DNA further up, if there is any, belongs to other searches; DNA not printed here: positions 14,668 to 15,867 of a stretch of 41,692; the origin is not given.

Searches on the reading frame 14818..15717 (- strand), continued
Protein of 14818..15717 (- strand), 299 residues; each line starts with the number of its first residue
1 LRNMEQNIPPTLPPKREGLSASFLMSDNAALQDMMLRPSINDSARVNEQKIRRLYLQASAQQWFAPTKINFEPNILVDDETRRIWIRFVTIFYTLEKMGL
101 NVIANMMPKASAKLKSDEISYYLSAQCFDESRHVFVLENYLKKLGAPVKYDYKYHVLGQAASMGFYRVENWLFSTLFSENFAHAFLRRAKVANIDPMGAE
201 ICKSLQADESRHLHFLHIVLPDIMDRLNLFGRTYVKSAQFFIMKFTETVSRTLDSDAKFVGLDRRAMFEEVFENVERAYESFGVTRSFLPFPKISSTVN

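Call 13: find_related_loci(query=A1, collection=genome_contigs, flank=10000)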
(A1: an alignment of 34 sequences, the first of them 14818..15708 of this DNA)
Query A1 (296 aa) in genome_contigs; peptide patterns used: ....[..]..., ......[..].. (x = any residue, [..] = any of these).
182 stretches matched a pattern; 34 encode a relative of the query (tblastn E <= 1e-3); 34 distinct loci.
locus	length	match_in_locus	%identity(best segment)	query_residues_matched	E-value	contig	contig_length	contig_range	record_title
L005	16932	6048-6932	96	1-296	0e+0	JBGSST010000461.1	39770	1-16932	MAG: Bdellovibrionota bacterium isolate JTS-AC389 k141_484438, whole genome shotgun sequence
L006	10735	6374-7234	87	1-290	6e-174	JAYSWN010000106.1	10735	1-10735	MAG: Pseudomonadota bacterium isolate GFS_12952 GFS_12952_105, whole genome shotgun sequence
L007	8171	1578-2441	83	8-296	2e-166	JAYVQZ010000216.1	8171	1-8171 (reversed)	MAG: Deltaproteobacteria bacterium isolate GL72_UP_metabinner_28 GL72_UP_metabinner_28_215, whole genome shotgun sequenc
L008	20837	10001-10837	71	17-296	1e-139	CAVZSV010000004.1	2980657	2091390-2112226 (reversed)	MAG: uncultured delta proteobacterium isolate MFD09495.bin.1.125 genome assembly, contig: contig_2782, whole genome shot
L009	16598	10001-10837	69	17-296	1e-137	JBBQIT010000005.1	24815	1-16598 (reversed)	MAG: Bdellovibrionota bacterium isolate Co_metawrap_796 Cmw_796_k141_6299131_length_24815_cov_6.0000, whole genome shotg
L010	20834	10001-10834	68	17-294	5e-134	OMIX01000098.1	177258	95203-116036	Deltaproteobacteria bacterium isolate AM_0619 genome assembly, contig: AM_0619_98, whole genome shotgun sequence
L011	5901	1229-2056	69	17-292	1e-134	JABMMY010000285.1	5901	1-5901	MAG: Deltaproteobacteria bacterium isolate bin.416 k141_5016267, whole genome shotgun sequence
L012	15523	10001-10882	65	1-293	4e-133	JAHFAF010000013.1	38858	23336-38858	MAG: Bdellovibrionaceae bacterium isolate nzgw169 NODE_525_length_38859_cov_3.651944, whole genome shotgun sequence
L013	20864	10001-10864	64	3-294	1e-129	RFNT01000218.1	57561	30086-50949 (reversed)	MAG: bacterium isolate LLD_281 Lanier.contig21510.57561bp, whole genome shotgun sequence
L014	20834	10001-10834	66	17-294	3e-129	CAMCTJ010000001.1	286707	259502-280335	MAG: Bdellovibrio sp. ZAP7 isolate MsE-30jul19-49 genome assembly, contig: MsE-30jul19-C18, whole genome shotgun sequenc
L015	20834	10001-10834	66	17-294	8e-129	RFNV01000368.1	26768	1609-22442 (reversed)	MAG: Proteobacteria bacterium isolate LLD_334 Lanier.contig17962.26768bp, whole genome shotgun sequence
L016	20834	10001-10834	64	17-294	1e-128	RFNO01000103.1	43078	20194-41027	MAG: Proteobacteria bacterium isolate LLD_190 Lanier.contig1619.43078bp, whole genome shotgun sequence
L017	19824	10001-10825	65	17-291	3e-128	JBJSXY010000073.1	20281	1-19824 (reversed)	MAG: Pseudomonadota bacterium isolate samp_4435_maxbin_723 samp_4435_411427, whole genome shotgun sequence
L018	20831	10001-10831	64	17-292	6e-126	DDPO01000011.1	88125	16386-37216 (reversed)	MAG TPA_asm: Bdellovibrionaceae bacterium UBA2466 UBA2466_contig_2906, whole genome shotgun sequence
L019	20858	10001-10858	57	2-294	5e-119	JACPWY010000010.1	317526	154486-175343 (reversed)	MAG: Deltaproteobacteria bacterium isolate NC_groundwater_823_Pr1_B-0.1um_55_34 Montesol18_Bp1_scaffold_95355, whole gen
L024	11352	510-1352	59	8-292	1e-113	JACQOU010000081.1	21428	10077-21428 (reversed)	MAG: Deltaproteobacteria bacterium isolate NC_groundwater_1289_Ag_S-0.2um_48_23 S_p2_S4_coassembly_k141_675051, whole ge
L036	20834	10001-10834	38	2-280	3e-57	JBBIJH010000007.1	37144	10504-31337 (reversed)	MAG: Ignavibacteriales bacterium isolate QH2F170213_bin_158 NODE_1301_length_37144_cov_3.771657, whole genome shotgun se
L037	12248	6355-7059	37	49-281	1e-48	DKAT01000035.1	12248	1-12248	MAG TPA_asm: Spirochaetia bacterium UBA6919 UBA6919_contig_159451, whole genome shotgun sequence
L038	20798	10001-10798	35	23-281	6e-47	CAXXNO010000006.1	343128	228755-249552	MAG: Dehalococcoidia bacterium isolate 4c69b660-97cb-4d58-b3cc-8ba09491c4a9 genome assembly, contig: contig_6, whole gen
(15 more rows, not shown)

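Call 14: search_solved_structures(query=A1, max_evalue=1, show_alignments=2)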
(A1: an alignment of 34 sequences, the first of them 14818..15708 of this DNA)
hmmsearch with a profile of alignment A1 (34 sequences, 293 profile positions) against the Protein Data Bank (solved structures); distinct sequences matched with E-value up to 1: 9.
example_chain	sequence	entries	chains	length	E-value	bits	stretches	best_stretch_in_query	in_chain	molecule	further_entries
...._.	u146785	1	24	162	0.012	18.1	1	111-224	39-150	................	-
5xx9_A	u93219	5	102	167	0.013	18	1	111-224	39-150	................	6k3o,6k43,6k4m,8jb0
7y6f_A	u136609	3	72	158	0.013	18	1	111-220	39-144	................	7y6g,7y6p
6i93_A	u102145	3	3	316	0.026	17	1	42-138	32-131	Ribonucleotide reductase small subunit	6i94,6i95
6i90_A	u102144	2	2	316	0.1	15.1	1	42-138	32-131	Ribonucleotide reductase small subunit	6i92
8eoz_B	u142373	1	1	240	0.14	14.6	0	251-284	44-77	C3HR3_4r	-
1nf4_A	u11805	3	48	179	0.24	13.8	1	80-210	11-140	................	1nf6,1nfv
9u78_A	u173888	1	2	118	0.36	13.3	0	188-209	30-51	Single Chain Protein of De Novo Designed Helix Bundles-4EH2 with KDPV Loop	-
7qbk_A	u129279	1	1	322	0.64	12.4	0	186-210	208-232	R2-like ligand-binding oxidase (homolog II) from Sulfolobus acidocaldarius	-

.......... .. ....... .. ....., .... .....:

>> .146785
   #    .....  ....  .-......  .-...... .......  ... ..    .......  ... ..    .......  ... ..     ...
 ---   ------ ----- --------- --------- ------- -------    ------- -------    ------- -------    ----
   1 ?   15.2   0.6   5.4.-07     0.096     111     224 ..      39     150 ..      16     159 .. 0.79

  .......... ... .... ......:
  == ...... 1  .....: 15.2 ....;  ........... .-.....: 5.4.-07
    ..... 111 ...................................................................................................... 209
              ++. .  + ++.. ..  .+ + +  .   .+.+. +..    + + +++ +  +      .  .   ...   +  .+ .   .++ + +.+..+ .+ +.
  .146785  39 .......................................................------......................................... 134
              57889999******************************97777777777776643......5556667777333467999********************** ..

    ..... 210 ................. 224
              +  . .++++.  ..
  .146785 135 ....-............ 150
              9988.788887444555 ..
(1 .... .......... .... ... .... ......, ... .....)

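Call 23: predict_structure(alignment_id=A1)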
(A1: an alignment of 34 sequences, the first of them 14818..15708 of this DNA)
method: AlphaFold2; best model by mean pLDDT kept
length: 296 residues; sequences in the alignment: 34
mean_pLDDT: 90.7   pTM: 0.86
mean pLDDT of the five models: 90.7, 90.2, 89.8, 89.1, 89.0
residues with pLDDT >= 90: 244; 70-90: 26; 50-70: 16; < 50: 10
segments of 3 or more residues with pLDDT < 50: 1-4, 13-17
pLDDT, mean of each block of 10 residues (from residue 1): 49 49 70 86 95 92 93 97 98 97 97 97 98 98 96 91 96 97 98 98 97 96 95 95 94 97 96 94 87 67
secondary structure, 60 per line:
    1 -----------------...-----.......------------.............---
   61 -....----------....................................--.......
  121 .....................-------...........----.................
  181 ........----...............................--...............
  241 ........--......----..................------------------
elements in order: H26-32 H45-57 H62-65 H76-111 H114-141 H149-159 H164-188 H193-223 H226-248 H251-256 H261-278

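Call 27: fold_search(model_id=the predicted structure, library=pdb)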
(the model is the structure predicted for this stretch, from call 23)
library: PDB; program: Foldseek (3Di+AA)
matches with E <= 10: 614; with E <= 0.001: 29
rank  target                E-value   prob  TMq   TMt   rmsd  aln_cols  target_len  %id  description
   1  6qjv                  1.7e-04  1.00  0.58  0.60   5.3       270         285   14  R2-like ligand-binding oxidase E69D mutant with aerobically reconstituted Mn/Fe cofactor (released 2020-02-12)
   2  5ux2_B                1.8e-04  1.00  0.58  0.77   3.0       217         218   17  Protein 19 with aldehyde deformylating oxidase activity from Synechococcus (released 2018-02-28)
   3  5ux2_A                2.0e-04  1.00  0.58  0.76   3.8       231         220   17  Protein 19 with aldehyde deformylating oxidase activity from Synechococcus (released 2018-02-28)
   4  6i90                  2.1e-04  1.00  0.58  0.62   5.3       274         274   16  R2-like ligand-binding oxidase G68F mutant with aerobically reconstituted Mn/Fe cofactor (released 2019-10-16)
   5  2ani                  2.5e-04  1.00  0.61  0.57   7.1       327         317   16  Crystal structure of the F127Y mutant of Ribonucleotide Reductase R2 from Chlamydia trachomatis (released 2006-07-25)
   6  4rc5_A                2.9e-04  1.00  0.58  0.76   3.6       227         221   16  Crystal structure of cyanobacterial aldehyde-deformylating oxygenase (released 2014-12-17)
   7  6i93                  3.5e-04  1.00  0.58  0.60   5.3       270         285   14  R2-like ligand-binding oxidase G68L mutant with aerobically reconstituted Fe/Fe cofactor (released 2019-10-16)
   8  4rc7_A                3.6e-04  1.00  0.57  0.75   3.6       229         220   17  Crystal structure of cyanobacterial aldehyde-deformylating oxygenase F86YF87Y mutant (released 2014-12-17)
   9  4d8f_A                3.6e-04  1.00  0.58  0.53   4.4       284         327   17  Chlamydia trachomatis NrdB with a Mn/Fe cofactor (procedure 1 - high Mn) (released 2012-02-15)
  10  6f6l_A                4.3e-04  1.00  0.57  0.59   5.5       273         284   13  R2-like ligand-binding oxidase Y162F mutant with aerobically reconstituted Mn/Fe cofactor (released 2018-12-19)
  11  6f65                  5.2e-04  1.00  0.57  0.58   5.3       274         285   14  R2-like ligand-binding oxidase A171F mutant with aerobically reconstituted Mn/Fe cofactor (released 2018-12-19)
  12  5dcs                  5.6e-04  1.00  0.58  0.59   5.2       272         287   14  R2-like ligand-binding oxidase with aerobically reconstituted Mn/Fe cofactor (long soak) (released 2015-09-09)
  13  6sf4_A                5.6e-04  1.00  0.60  0.60   5.8       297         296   14  Apo form of the ribonucleotide reductase NrdB protein from Leeuwenhoekiella blandensis (released 2019-08-28)
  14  4xbw                  5.9e-04  1.00  0.58  0.62   5.3       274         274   16  R2-like ligand-binding oxidase with aerobically reconstituted dimanganese cofactor (released 2015-09-09)
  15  6f6f                  6.4e-04  1.00  0.57  0.59   5.3       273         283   13  R2-like ligand-binding oxidase V72I mutant with aerobically reconstituted Mn/Fe cofactor (released 2018-07-04)
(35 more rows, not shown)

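Call 28: find_encoding_contigs(protein=P0108, flank=7000, max_places=1)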
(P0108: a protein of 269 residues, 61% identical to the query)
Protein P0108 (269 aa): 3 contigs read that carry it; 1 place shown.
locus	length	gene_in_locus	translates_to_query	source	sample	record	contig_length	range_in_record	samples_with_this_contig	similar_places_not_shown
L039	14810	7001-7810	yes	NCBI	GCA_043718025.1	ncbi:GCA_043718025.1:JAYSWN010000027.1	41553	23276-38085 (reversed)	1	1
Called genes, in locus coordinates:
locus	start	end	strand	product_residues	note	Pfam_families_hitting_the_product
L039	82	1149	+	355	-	PF00581:Rhodanese (faint), PF26341:AAA_SelU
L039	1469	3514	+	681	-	PF13491:FtsK_4TM, PF17854:FtsK_alpha, PF01580:FtsK_SpoIIIE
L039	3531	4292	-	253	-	PF08551:DUF1751, PF01694:Rhomboid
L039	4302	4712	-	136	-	PF00903:Glyoxalase, PF13468:Glyoxalase_3 (weak), PF13669:Glyoxalase_4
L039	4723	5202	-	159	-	-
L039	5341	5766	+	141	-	PF00210:Ferritin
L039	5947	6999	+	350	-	PF14696:Glyoxalase_5, PF00903:Glyoxalase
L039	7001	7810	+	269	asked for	PF11583:AurF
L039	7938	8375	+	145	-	-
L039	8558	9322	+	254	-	PF00005:ABC_tran, PF02463:SMC_N (faint), PF13304:AAA_21 (faint)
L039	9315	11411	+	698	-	PF02687:FtsX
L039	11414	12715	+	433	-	PF12704:MacB_PCD (weak), PF02687:FtsX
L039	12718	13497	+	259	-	PF17131:TP_0789-like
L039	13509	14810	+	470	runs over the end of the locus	-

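Call 29: find_encoding_contigs(protein=P0101, flank=7000, max_places=1)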
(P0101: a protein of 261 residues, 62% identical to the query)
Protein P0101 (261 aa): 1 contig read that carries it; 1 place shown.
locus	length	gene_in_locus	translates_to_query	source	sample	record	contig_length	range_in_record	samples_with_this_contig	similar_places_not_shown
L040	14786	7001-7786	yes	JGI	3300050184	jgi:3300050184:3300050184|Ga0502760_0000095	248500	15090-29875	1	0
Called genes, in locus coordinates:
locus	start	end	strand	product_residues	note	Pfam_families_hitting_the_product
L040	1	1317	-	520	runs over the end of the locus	PF00370:FGGY_N, PF02782:FGGY_C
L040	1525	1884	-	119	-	PF07237:DUF1428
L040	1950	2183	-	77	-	-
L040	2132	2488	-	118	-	-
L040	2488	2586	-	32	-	-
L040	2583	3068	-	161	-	-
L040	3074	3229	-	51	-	-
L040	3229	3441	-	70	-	-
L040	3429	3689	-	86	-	-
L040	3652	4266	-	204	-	PF02433:FixO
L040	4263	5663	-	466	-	PF00115:COX1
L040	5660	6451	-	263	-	PF00034:Cytochrom_C, PF13442:Cytochrome_CBB3, PF00034:Cytochrom_C, PF13442:Cytochrome_CBB3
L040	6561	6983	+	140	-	-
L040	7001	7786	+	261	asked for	PF11583:AurF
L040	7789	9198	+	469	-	PF03060:NMO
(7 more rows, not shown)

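Call 30: find_encoding_contigs(protein=P0115, flank=7000, max_places=1)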
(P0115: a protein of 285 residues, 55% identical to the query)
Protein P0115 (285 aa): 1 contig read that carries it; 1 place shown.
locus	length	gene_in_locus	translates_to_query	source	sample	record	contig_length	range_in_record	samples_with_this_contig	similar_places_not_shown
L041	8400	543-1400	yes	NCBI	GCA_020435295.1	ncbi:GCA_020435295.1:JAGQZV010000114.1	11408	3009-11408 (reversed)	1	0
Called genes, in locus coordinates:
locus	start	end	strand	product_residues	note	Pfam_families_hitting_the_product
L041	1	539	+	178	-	PF00351:Biopterin_H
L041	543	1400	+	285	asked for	PF11583:AurF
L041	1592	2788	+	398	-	PF09594:GT87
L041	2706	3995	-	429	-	PF04932:Wzy_C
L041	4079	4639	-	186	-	-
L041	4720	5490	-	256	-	PF00089:Trypsin, PF13365:Trypsin_2 (weak)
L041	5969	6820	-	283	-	-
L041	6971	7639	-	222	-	PF01694:Rhomboid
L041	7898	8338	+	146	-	-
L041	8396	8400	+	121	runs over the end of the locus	PF00581:Rhodanese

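Call 35: search_protein_families(library=pfam, proteins=[L036:7302-8963:+, L036:9030-9821:+, L036:11113-13320:+, L036:13591-14598:+, L037:3458-5413:+, L037:5382-6104:+, L037:7230-8780:+, L037:8795-9595:+, L038:8285-9862:+, L038:10853-12067:+], max_evalue=0.001)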
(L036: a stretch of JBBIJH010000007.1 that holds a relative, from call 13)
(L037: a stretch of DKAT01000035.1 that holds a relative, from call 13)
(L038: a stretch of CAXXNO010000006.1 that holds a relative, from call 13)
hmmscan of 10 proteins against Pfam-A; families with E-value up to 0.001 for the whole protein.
L036:7302-8963:+ (553 aa): 1 family
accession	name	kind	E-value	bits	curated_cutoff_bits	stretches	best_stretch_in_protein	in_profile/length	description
PF01642.28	MM_CoA_mutase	-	2.2e-229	762.7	22.1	1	39-549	2-512/512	Methylmalonyl-CoA mutase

L036:9030-9821:+ (263 aa): 3 families
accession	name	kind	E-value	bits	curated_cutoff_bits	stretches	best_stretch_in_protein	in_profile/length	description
PF00588.24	SpoU_methylase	-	1.2e-35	123.1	29.7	1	116-255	2-141/142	SpoU rRNA Methylase family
PF22435.1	MRM3-like_sub_bind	-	5.5e-17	62.4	27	1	6-95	2-84/84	MRM3-like substrate binding domain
PF08032.17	SpoU_sub_bind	-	1.1e-07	32.5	22.8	1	27-101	1-74/76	RNA 2'-O ribose methyltransferase substrate binding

L036:11113-13320:+ (735 aa): 3 families
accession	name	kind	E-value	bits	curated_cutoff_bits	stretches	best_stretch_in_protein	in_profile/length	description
PF02897.21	Peptidase_S9_N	-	1.3e-96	324.4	24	1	64-450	5-411/414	Prolyl oligopeptidase, N-terminal beta-propeller domain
PF00326.27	Peptidase_S9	-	1.4e-58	198.3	22.6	1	509-723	1-211/213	Prolyl oligopeptidase family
PF12146.15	Hydrolase_4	-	0.00063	19.6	27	0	529-612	38-116/239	Serine aminopeptidase, S33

L036:13591-14598:+ (335 aa): 1 family
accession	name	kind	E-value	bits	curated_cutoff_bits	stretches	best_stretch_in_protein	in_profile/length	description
PF03576.19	Peptidase_S58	-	7.4e-49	167.3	23.9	1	24-330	3-304/307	Peptidase family S58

L037:3458-5413:+ (651 aa): 1 family
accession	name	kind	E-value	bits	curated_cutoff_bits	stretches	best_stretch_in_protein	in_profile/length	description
PF12969.12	DUF3857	-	3e-14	53.9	24.6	1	75-236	2-164/170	Domain of Unknown Function with PDB structure (DUF3857)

L037:5382-6104:+ (240 aa): 5 families
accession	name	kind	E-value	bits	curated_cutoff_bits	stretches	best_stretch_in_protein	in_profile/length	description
PF13419.12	HAD_2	-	2.5e-23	83.6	23.8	1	26-211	1-177/178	Haloacid dehalogenase-like hydrolase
PF00702.32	Hydrolase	-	4.6e-16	60.2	26.4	1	26-204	4-189/191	haloacid dehalogenase-like hydrolase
PF08282.18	Hydrolase_3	-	4.3e-10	40.2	20.9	0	26-61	1-36/255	haloacid dehalogenase-like hydrolase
PF13242.12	Hydrolase_like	-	6.2e-08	32.9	22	1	178-233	13-73/75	HAD-hyrolase-like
PF12710.13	HAD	-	2.9e-06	28.3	27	1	26-202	1-188/189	haloacid dehalogenase-like hydrolase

L037:7230-8780:+ (516 aa): 1 family
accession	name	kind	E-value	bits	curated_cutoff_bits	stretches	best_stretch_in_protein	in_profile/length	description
PF02169.21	LPP20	-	0.00055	20.8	25.9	0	65-139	1-73/97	LPP20 lipoprotein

L037:8795-9595:+ (266 aa): 2 families
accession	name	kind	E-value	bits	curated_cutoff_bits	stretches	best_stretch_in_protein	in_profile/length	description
PF02348.25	CTP_transf_3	-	5.4e-55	187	22.6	1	27-231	2-214/217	Cytidylyltransferase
PF12804.13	NTP_transf_3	-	0.0002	22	27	1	41-145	16-120/160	MobA-like NTP transferase domain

L038:8285-9862:+ (525 aa): 1 family
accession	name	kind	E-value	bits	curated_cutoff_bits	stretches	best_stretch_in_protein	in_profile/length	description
PF01019.26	G_glu_transpept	-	1.1e-129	434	27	1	31-520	2-512/512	Gamma-glutamyltranspeptidase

L038:10853-12067:+ (404 aa): 5 families
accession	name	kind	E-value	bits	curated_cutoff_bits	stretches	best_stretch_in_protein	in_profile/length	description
PF00441.29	Acyl-CoA_dh_1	-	9.5e-43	146.4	22.4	1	252-399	3-149/150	Acyl-CoA dehydrogenase, C-terminal domain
PF02770.24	Acyl-CoA_dh_M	-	1e-22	80.5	33.3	1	139-234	1-97/97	Acyl-CoA dehydrogenase, middle domain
PF08028.16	Acyl-CoA_dh_2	-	7e-19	68.9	22.7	1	267-388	3-133/134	Acyl-CoA dehydrogenase, C-terminal domain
PF02771.21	Acyl-CoA_dh_N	-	1.8e-17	64.2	22.9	1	25-127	2-108/113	Acyl-CoA dehydrogenase, N-terminal domain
PF22924.1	ACOX_C_alpha1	-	5.5e-05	23.5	27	1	338-399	107-168/169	Acyl-CoA oxidase, C-alpha1 domain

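Call 46: search_protein_families(library=pfam, proteins=[L001:8937-9632:+, L002:9460-9939:+], max_evalue=0.01)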
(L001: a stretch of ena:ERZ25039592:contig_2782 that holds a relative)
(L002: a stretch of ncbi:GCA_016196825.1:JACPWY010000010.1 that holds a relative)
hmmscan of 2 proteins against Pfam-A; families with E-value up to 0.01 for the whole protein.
L001:8937-9632:+ (231 aa): 0 families

L002:9460-9939:+ (159 aa): 0 families

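Call 47: search_protein_families(library=padloc, proteins=[window:14818-15708:-, L001:8937-9632:+], max_evalue=0.01)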
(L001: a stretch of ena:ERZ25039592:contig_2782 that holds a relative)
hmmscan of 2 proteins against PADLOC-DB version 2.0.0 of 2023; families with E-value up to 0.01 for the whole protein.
window:14818-15708:- (296 aa): 0 families

L001:8937-9632:+ (231 aa): 0 families
